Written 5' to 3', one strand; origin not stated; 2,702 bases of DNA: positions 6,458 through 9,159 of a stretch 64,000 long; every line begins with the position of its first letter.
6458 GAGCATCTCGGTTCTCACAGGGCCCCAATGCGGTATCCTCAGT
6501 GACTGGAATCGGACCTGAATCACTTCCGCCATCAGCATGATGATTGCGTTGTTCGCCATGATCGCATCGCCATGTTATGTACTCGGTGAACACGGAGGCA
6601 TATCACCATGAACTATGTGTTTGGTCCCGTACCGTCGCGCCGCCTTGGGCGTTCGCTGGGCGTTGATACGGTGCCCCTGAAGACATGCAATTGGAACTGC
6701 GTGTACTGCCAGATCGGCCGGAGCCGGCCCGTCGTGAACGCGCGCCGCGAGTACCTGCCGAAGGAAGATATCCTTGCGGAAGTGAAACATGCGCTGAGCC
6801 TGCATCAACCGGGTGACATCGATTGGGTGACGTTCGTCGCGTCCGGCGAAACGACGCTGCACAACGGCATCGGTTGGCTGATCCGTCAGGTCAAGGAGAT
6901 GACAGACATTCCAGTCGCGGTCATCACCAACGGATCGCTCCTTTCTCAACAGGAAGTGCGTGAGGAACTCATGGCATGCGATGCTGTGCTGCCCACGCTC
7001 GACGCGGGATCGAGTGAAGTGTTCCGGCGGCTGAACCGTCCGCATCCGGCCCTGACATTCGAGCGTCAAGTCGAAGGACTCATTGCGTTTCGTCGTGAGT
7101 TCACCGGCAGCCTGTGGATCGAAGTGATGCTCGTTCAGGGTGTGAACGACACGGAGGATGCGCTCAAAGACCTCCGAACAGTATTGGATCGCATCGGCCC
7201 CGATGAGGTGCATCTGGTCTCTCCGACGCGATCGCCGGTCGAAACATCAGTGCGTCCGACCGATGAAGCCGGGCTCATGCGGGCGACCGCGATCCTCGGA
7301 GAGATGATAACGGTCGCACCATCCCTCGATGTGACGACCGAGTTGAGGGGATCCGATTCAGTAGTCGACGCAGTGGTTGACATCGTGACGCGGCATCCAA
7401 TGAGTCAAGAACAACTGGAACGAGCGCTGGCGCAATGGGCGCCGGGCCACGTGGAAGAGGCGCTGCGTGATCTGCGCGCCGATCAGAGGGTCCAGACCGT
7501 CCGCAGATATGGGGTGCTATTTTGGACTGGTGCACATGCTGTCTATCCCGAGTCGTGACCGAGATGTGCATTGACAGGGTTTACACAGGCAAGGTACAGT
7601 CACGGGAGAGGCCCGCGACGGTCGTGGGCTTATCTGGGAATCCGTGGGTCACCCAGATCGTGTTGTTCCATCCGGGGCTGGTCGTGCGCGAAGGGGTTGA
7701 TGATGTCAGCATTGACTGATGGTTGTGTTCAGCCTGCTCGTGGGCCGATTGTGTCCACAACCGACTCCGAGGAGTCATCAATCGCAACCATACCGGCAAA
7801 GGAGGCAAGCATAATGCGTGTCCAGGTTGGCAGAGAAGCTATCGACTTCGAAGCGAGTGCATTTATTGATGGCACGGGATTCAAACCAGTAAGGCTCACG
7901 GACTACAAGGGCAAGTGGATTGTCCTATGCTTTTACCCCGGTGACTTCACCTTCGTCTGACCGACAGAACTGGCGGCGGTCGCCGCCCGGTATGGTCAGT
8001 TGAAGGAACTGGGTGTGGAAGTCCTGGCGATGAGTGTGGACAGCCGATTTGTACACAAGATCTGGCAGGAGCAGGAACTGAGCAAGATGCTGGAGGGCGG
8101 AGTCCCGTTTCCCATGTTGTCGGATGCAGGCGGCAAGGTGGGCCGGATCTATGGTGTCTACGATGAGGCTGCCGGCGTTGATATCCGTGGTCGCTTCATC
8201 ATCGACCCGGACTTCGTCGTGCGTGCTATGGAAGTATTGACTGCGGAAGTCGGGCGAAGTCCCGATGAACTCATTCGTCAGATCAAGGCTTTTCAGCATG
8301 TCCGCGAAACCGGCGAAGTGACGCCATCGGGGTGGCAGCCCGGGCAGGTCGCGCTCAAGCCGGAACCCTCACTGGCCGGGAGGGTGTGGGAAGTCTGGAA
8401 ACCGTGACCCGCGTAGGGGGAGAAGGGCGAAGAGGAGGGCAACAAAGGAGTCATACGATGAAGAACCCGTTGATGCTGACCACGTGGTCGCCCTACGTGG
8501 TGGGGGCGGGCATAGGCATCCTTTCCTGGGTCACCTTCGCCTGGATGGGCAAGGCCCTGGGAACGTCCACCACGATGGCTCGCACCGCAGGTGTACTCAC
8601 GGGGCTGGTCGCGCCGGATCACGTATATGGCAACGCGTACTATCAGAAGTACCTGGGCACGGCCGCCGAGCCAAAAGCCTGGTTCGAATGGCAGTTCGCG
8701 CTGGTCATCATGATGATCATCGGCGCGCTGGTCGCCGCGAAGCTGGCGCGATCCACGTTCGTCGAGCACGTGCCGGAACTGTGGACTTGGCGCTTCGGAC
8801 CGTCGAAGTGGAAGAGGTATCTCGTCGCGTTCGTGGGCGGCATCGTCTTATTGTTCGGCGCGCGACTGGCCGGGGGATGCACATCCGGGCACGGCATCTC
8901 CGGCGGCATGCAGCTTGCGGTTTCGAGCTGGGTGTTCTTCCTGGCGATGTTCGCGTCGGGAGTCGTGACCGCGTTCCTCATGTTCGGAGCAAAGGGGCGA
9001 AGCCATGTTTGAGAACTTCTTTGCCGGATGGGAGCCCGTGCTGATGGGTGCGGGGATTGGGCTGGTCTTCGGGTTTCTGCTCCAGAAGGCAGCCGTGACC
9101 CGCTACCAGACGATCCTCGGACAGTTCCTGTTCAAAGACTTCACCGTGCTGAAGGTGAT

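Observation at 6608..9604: Radical-SAM gene plus Sec-peroxiredoxin plus two-gene YeeE/YedE transporter: possible selenium-linked gene neighbourhood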

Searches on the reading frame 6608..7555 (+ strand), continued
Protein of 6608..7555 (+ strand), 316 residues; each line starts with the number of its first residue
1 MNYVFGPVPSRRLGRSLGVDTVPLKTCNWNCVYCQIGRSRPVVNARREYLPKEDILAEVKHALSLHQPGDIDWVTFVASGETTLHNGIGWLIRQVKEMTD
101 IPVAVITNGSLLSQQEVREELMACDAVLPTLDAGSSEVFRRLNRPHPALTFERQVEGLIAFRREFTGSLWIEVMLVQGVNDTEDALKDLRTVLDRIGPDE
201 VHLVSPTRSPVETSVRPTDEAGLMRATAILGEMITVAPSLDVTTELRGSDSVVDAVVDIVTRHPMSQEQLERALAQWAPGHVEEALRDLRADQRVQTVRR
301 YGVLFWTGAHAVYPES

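Call 55: predict_structure(alignment_id=A1)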
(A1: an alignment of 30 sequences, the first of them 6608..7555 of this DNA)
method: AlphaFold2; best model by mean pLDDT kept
length: 316 residues; sequences in the alignment: 30
mean_pLDDT: 73.8   pTM: 0.73
mean pLDDT of the five models: 73.8, 73.3, 70.3, 70.0, 69.0
residues with pLDDT >= 90: 80; 70-90: 139; 50-70: 39; < 50: 58
segments of 3 or more residues with pLDDT < 50: 1-30, 32-47, 80-83, 209-211
pLDDT, mean of each block of 10 residues (from residue 1): 27 29 39 45 50 77 76 67 61 89 81 88 89 89 73 94 95 87 96 95 67 66 92 75 52 79 75 83 92 87 78 61
secondary structure, 60 per line:
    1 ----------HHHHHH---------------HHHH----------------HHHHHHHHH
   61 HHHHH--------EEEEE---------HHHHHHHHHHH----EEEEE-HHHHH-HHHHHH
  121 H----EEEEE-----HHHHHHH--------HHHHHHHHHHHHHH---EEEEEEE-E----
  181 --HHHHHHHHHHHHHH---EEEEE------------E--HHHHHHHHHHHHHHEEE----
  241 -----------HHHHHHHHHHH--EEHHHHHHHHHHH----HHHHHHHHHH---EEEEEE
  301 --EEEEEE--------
elements in order: H11-16 H32-35 H52-65 E74-78 H88-98 E103-107 H109-113 H115-121 E126-130 H136-142 H151-164 E168-174 H183-196 E200-204 H220-233 E234-236 H252-262 H267-277 H282-291 E295-300 E303-308

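Call 59: fold_search(model_id=the predicted structure, library=pdb)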
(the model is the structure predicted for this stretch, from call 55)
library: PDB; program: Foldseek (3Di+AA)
matches with E <= 10: 1551; with E <= 0.001: 96
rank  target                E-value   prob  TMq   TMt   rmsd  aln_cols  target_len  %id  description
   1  3c8f                  9.1e-08  1.00  0.49  0.62   3.4       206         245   19  4Fe-4S-Pyruvate formate-lyase Activating Enzyme with partially disordered AdoMet (released 2008-10-28)
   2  3cb8_A                1.1e-07  1.00  0.47  0.60   6.1       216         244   19  4Fe-4S-Pyruvate formate-lyase activating enzyme in complex with AdoMet and a peptide substrate (released 2008-10-28)
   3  8fo0                  4.4e-07  1.00  0.49  0.61   5.8       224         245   18  The structure of a crystallizable variant of E. coli pyruvate formate-lyase activating enzyme bound to a partially cleav (released 2023-05-24)
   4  6y1x_A                4.4e-07  1.00  0.50  0.61   4.2       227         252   18  X-ray structure of the radical SAM protein NifB, a key nitrogenase maturating enzyme (released 2020-06-17)
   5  7bi7_A                4.4e-07  1.00  0.46  0.52   4.0       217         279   16  An Unexpected P-Cluster like Intermediate En Route to the Nitrogenase FeMo-co (released 2021-03-10)
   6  7bi7_B                6.6e-07  1.00  0.46  0.52   4.2       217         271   16  An Unexpected P-Cluster like Intermediate En Route to the Nitrogenase FeMo-co (released 2021-03-10)
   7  7jma                  7.4e-07  1.00  0.48  0.68   3.5       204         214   16  Crystal structure of the apo form of Nitrogenase iron-molybdenum cofactor biosynthesis enzyme NifB from Methanothermobac (released 2020-10-28)
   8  3can                  1.1e-06  1.00  0.41  0.75   3.5       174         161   20  Crystal structure of a domain of pyruvate-formate lyase-activating enzyme from Bacteroides vulgatus ATCC 8482 (released 2008-03-04)
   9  7jmb_A                2.6e-06  1.00  0.47  0.56   3.6       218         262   14  Crystal structure of Nitrogenase iron-molybdenum cofactor biosynthesis enzyme NifB from Methanothermobacter thermautot (released 2020-10-28)
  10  6q2p_A                6.4e-06  1.00  0.48  0.51   3.7       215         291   20  Crystal structure of mouse viperin bound to cytidine triphosphate and S-adenosylhomocysteine (released 2020-01-22)
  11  6b4c_B                7.6e-06  1.00  0.45  0.54   3.5       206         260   14  Structure of Viperin from Trichoderma virens (released 2018-07-25)
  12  9dfn                  8.5e-06  1.00  0.46  0.51   4.0       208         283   18  X-ray crystal structure of the second viperin-like enzyme from Trichoderma virens with bound CTP and SAM (released 2025-02-19)
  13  5exi                  8.5e-06  1.00  0.46  0.52   5.9       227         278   16  Crystal structure of M. tuberculosis lipoyl synthase at 2.28 A resolution (released 2016-08-10)
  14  6b4c_L                9.0e-06  1.00  0.48  0.58   3.0       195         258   14  Structure of Viperin from Trichoderma virens (released 2018-07-25)
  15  6q2q_A                9.0e-06  1.00  0.49  0.53   3.4       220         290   15  Crystal structure of mouse viperin bound to uridine triphosphate and S-adenosylhomocysteine (released 2020-01-22)
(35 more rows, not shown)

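Call 60: find_encoding_contigs(protein=P0003, flank=6000, max_places=2)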
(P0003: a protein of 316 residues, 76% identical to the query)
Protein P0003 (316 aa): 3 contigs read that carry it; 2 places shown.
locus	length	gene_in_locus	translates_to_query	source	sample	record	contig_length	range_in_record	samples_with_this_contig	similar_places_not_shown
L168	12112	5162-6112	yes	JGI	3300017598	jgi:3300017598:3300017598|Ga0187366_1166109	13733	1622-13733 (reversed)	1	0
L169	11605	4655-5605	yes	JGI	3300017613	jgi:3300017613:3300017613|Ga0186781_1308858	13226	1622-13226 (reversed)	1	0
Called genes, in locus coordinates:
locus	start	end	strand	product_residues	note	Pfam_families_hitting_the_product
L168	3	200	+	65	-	?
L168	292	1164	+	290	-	PF01656:CbiA, PF09140:MipZ (faint), PF10609:ParA, PF13614:AAA_31 (weak), PF16575:CLP1_P (weak), PF12838:Fer4_7 (faint), PF14697:Fer4_21 (weak), PF10609:ParA (weak), +2 more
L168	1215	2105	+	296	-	PF01656:CbiA, PF10609:ParA (faint), PF13614:AAA_31 (faint), PF13237:Fer4_10 (faint), PF00037:Fer4 (weak), PF14697:Fer4_21 (weak), PF12838:Fer4_7, PF00037:Fer4 (weak), +4 more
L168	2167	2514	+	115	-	PF02579:Nitro_FeMo-Co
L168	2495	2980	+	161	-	PF13622:4HBT_3 (weak), PF03061:4HBT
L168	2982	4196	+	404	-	PF01053:Cys_Met_Meta_PP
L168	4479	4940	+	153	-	PF00582:Usp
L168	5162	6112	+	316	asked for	PF04055:Radical_SAM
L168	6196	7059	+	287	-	-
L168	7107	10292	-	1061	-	PF01326:PPDK_N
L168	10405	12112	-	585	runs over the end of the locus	PF01326:PPDK_N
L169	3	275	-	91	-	?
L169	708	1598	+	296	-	PF01656:CbiA, PF10609:ParA (faint), PF13614:AAA_31 (faint), PF13237:Fer4_10 (faint), PF00037:Fer4 (weak), PF14697:Fer4_21 (weak), PF12838:Fer4_7, PF00037:Fer4 (weak), +4 more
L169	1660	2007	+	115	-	PF02579:Nitro_FeMo-Co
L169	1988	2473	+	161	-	PF13622:4HBT_3 (weak), PF03061:4HBT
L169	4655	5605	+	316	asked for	PF04055:Radical_SAM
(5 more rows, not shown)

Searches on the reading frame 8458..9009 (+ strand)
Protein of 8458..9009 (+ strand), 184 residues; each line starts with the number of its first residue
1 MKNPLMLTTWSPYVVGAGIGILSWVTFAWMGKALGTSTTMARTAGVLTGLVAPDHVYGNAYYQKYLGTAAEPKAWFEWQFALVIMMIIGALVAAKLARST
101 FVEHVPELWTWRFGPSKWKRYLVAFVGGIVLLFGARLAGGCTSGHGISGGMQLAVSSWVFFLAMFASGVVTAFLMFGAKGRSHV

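Call 7: search_protein_families(library=ncbifam, proteins=[window:8458-9009:+], max_evalue=0.01)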
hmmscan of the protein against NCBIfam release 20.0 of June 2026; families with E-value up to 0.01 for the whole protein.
window:8458-9009:+ (184 aa): 3 families
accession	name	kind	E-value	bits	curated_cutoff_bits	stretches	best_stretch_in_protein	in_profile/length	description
NF052577.1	ThSTportTsuASprch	equivalog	7.1e-09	35.5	400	1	73-176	235-328/330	thiosulfate transporter TsuA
NF033796.1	selen_YedE_FdhT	exception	1.8e-08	33.9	350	1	6-167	3-150/387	selenium metabolism membrane protein YedE/FdhT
NF041049.1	thio_trans_TsuA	exception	0.0018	17.4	645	1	9-173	196-332/348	thiosulfate utilization transporter TsuA/YeeE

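Call 8: search_protein_families(library=pfam, proteins=[window:8458-9009:+], max_evalue=0.01)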
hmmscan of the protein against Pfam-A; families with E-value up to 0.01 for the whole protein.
window:8458-9009:+ (184 aa): 2 families
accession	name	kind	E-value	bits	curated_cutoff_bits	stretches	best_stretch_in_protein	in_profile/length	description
PF04143.19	Sulf_transp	-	1.7e-21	77.6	27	1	5-169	172-309/310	Sulphur transport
PF04226.18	Transgly_assoc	-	0.0017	19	25.3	1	87-137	5-46/49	Transglycosylase associated protein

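Call 71: search_solved_structures(query=window:8458-9009:+, max_evalue=0.01, show_alignments=1)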
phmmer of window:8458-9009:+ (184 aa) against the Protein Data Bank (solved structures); distinct sequences matched with E-value up to 0.01: 2.
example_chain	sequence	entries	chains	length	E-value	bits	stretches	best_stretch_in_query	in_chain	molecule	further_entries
1kaw_A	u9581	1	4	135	0.0067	19.6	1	72-151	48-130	SINGLE-STRANDED DNA BINDING PROTEIN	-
1qvc_A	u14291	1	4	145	0.0083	19.3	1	99-151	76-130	SINGLE STRANDED DNA BINDING PROTEIN MONOMER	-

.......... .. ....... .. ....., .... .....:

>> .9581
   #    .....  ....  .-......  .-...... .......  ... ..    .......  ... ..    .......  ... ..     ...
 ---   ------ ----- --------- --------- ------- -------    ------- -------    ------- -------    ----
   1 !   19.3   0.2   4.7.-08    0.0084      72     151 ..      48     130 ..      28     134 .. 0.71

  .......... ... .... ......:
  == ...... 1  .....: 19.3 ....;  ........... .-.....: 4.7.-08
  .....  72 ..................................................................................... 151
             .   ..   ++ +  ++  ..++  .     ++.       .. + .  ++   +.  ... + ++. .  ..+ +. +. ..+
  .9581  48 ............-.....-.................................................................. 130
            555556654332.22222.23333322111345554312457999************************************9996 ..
